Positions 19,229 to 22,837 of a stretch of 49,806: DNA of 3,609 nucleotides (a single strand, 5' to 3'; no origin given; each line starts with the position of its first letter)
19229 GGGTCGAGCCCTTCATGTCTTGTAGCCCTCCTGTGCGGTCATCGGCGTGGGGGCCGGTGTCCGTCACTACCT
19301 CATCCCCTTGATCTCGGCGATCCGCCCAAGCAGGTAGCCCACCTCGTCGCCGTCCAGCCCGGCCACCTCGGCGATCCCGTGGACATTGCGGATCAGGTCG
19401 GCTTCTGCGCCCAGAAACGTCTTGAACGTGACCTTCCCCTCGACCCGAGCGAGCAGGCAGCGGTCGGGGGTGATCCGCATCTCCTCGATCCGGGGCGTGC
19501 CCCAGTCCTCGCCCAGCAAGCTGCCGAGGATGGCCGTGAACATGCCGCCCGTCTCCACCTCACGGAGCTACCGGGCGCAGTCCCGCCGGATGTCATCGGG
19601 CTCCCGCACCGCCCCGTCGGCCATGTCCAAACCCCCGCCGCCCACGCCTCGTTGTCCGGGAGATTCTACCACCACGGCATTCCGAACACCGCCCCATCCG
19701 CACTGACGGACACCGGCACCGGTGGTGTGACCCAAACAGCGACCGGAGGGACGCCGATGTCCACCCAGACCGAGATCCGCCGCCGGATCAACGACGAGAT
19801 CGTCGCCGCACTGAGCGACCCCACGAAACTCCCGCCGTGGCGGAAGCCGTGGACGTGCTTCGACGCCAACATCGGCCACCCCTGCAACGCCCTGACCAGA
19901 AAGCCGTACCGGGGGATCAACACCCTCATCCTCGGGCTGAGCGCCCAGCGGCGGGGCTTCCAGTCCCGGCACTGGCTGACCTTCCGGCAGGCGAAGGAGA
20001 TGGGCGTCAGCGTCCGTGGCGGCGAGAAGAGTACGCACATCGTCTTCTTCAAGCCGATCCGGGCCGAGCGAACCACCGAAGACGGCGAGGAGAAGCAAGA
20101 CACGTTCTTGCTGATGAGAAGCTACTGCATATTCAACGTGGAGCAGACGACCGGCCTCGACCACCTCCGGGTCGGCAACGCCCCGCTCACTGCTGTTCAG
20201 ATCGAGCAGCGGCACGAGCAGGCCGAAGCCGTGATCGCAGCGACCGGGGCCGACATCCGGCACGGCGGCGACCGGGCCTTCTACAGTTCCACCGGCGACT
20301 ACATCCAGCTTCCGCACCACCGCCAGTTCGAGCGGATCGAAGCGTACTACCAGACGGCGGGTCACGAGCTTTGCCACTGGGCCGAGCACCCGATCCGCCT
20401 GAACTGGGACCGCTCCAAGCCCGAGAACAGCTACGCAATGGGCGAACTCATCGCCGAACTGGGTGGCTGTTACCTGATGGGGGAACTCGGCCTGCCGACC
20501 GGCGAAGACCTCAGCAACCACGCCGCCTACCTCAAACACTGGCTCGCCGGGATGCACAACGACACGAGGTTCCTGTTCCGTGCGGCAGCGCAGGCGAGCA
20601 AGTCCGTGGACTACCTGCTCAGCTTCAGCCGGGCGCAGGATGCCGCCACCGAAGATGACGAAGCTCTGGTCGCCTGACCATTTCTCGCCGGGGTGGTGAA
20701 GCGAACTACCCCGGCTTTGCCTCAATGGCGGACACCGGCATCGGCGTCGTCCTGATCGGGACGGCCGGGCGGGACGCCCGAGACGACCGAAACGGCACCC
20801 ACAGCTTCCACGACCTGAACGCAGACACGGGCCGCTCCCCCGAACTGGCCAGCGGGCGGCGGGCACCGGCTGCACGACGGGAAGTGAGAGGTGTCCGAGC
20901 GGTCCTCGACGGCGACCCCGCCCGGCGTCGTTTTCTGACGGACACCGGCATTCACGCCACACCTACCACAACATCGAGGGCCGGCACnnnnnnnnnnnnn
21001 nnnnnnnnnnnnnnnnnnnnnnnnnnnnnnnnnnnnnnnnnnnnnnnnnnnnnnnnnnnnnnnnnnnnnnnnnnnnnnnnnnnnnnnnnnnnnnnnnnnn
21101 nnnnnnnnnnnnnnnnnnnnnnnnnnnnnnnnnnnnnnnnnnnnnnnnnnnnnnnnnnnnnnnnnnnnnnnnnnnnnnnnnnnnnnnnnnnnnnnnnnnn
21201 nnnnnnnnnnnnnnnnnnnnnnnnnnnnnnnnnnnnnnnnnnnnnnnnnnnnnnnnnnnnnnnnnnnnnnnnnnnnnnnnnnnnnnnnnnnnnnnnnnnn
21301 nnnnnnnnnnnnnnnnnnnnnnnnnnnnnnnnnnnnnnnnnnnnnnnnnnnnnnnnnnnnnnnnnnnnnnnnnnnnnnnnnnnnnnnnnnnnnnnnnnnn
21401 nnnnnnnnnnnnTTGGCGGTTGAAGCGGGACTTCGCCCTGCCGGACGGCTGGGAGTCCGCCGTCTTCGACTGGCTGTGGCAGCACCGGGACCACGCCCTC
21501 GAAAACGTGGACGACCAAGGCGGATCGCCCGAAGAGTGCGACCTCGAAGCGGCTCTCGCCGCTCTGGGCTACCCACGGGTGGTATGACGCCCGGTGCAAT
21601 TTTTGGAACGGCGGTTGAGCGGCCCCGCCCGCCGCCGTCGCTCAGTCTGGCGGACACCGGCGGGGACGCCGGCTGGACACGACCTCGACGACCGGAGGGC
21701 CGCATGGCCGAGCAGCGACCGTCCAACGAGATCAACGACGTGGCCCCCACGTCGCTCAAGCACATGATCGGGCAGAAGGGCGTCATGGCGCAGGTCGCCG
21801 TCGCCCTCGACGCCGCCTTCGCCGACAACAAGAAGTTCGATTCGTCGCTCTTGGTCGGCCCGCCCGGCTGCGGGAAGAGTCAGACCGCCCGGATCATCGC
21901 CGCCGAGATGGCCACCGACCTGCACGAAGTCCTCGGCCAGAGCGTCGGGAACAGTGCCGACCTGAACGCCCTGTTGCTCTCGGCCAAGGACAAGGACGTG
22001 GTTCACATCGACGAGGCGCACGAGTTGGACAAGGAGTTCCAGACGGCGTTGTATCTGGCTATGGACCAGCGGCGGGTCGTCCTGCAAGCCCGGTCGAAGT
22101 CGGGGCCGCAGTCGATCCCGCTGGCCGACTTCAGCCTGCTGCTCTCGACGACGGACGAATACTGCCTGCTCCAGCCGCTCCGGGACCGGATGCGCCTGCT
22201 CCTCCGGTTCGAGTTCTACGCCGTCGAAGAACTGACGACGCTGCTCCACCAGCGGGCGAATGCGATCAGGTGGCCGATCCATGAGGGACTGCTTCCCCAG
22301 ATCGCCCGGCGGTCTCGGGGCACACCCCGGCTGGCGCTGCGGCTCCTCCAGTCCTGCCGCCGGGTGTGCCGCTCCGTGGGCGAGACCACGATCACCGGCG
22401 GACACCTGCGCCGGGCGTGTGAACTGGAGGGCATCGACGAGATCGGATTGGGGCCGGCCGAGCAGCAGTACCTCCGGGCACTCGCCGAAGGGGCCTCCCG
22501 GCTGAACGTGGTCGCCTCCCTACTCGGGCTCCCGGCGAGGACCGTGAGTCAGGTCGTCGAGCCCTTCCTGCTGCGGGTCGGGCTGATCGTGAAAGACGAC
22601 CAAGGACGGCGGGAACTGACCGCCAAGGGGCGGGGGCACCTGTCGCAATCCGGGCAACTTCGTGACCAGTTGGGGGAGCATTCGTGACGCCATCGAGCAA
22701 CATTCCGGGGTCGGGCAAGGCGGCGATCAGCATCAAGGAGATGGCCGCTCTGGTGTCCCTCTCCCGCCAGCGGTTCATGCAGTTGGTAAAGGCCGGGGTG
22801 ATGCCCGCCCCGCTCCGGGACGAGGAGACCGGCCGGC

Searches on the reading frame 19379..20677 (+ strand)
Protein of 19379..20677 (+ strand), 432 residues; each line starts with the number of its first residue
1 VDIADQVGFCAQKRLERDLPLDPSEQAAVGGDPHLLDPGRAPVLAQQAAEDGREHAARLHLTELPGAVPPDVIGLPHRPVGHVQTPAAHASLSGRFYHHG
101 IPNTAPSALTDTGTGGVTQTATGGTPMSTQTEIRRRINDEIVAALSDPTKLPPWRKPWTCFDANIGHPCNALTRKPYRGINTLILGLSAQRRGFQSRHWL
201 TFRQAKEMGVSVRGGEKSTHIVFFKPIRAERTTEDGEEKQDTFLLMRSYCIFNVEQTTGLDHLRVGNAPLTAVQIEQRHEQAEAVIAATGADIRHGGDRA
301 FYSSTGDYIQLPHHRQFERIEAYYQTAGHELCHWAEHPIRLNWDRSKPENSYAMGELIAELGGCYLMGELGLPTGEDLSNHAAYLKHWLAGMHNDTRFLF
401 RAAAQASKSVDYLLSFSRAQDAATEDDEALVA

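Call 70: search_protein_families(library=pfam, proteins=[window:19379-20677:+], max_evalue=0.0001)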
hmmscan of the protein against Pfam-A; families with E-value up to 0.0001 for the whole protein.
window:19379-20677:+ (432 aa): 3 families
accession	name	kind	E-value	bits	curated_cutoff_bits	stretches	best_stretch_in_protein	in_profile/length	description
PF18818.7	MPTase-PolyVal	-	3.4e-38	131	27.5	1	280-405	1-126/126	Zincin-like metallopeptidase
PF08401.16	ArdcN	-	1e-29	103.7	22.6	1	132-252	2-123/123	N-terminal domain of anti-restriction factor ArdC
PF20054.4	Tc-38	-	2.4e-08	34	23.2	1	185-258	14-67/70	Trypanosoma Tc-38 (p38) protein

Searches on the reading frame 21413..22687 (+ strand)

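Call 70: search_protein_families(library=pfam, proteins=[window:21413-22687:+], max_evalue=0.0001)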
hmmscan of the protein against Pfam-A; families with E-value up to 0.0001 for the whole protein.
window:21413-22687:+ (424 aa): 6 families
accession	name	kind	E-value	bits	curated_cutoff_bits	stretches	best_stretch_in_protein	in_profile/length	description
PF05496.18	RuvB_N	-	5.3e-29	101.5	27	1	111-264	2-157/159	Holliday junction DNA helicase RuvB P-loop domain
PF05491.19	RuvB_C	-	3.5e-14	52.9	24.7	1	343-410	1-71/72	RuvB C-terminal winged helix domain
PF00004.35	AAA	-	4.3e-11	43.8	21.2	1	146-266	2-129/131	ATPase family associated with various cellular activities (AAA)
PF17864.7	AAA_lid_4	-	1.2e-10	41.5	27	1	269-342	1-74/74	RuvB AAA lid domain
PF07728.20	AAA_5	-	1.6e-07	31.8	22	1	145-260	2-139/139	AAA domain (dynein-related subfamily)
PF03215.21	Rad17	-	2.8e-05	24.6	23.8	1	113-174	16-77/186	Rad17 P-loop domain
